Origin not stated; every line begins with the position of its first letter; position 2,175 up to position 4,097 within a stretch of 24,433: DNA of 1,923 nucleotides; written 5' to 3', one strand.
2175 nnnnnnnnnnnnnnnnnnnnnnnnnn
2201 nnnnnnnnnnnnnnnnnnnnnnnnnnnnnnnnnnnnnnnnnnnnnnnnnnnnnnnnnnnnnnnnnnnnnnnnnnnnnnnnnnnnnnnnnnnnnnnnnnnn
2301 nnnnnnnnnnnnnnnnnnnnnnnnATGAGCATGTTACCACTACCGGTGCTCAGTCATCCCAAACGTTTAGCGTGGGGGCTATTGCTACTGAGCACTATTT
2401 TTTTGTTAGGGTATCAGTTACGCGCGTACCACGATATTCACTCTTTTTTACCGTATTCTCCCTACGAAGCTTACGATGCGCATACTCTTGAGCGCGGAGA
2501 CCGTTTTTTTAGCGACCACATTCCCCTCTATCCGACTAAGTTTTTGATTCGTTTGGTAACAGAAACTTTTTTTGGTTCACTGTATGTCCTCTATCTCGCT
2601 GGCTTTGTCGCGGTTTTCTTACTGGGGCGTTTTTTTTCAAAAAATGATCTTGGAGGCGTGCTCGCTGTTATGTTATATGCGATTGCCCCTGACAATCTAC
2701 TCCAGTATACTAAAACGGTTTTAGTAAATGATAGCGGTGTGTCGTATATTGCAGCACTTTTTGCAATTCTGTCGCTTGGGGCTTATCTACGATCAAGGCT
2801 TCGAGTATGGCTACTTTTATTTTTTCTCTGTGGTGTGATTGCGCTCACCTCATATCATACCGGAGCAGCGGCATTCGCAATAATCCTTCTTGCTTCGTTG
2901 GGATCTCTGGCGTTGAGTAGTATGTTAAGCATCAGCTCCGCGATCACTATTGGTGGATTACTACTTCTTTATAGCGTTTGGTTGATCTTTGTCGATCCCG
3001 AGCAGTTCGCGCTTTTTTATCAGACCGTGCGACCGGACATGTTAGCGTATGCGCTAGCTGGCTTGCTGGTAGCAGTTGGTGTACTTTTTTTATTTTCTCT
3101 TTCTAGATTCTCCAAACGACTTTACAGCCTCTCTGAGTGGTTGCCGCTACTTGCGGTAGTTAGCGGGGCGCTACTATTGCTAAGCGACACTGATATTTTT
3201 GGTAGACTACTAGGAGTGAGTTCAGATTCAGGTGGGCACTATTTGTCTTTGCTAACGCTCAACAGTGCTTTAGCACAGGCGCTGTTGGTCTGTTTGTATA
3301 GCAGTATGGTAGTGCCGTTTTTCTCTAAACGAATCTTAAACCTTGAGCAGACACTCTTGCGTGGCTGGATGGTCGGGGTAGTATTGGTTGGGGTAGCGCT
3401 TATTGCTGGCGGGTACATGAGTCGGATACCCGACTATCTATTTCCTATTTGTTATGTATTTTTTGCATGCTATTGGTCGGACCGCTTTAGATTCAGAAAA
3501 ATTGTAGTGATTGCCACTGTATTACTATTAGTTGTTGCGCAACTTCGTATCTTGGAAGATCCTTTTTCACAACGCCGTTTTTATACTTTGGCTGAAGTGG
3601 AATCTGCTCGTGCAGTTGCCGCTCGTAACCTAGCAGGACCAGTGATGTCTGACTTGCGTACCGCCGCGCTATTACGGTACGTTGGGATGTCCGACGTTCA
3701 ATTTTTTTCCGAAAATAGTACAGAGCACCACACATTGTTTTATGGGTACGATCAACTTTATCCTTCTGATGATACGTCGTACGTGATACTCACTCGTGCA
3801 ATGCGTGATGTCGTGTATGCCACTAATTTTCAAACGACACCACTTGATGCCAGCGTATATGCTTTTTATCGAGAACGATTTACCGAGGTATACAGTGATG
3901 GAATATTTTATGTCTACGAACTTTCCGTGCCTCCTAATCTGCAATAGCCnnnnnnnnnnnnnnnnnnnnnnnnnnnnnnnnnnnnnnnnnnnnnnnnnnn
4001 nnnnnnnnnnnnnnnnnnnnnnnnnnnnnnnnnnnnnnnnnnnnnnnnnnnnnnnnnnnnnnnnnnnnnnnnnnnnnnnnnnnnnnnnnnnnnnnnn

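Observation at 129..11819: One 11-gene operon couples glycan assembly with its own acyl-activation pathway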

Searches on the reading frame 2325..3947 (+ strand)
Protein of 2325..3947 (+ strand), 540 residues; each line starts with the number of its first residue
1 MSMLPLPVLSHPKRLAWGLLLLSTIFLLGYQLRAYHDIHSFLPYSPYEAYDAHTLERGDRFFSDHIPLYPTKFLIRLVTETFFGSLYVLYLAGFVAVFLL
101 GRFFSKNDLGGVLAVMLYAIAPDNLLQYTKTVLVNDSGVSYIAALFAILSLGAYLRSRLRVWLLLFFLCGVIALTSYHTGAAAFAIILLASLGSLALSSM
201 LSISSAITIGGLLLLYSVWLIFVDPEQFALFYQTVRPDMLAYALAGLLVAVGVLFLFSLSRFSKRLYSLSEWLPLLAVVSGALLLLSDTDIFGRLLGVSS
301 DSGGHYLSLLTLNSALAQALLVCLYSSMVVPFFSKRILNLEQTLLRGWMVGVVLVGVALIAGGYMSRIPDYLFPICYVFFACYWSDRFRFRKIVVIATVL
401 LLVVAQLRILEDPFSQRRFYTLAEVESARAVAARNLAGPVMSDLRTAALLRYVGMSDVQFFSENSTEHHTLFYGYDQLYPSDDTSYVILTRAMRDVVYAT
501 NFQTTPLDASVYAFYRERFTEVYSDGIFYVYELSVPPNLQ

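Call 3: search_protein_families(library=pfam, proteins=[window:2325-3947:+], max_evalue=0.01)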
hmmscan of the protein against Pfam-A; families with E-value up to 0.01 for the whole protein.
window:2325-3947:+ (540 aa): 0 families

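Call 5: search_protein_families(library=ncbifam, proteins=[window:2325-3947:+], max_evalue=0.01)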
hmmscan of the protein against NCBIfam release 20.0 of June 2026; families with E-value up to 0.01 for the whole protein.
window:2325-3947:+ (540 aa): 0 families

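Call 49: find_homologous_proteins(query=window:2325-3947:+, max_evalue=0.00001)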
Query window:2325-3947:+ (540 aa): 3 proteins with E <= 0.00001 among 8000 candidates. Only proteins of 297 to 945 residues were searched: fused or split forms outside these lengths cannot appear, so this answer is no evidence that the protein stands alone or is whole; lengths 'longer' or 'shorter' looks for them.
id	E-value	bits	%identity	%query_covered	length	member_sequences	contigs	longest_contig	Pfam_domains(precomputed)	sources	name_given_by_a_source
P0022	0.0e+0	1163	100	100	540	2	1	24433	-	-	-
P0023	3.0e-95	338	40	94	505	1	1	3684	-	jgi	-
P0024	3.6e-79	285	35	96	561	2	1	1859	-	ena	-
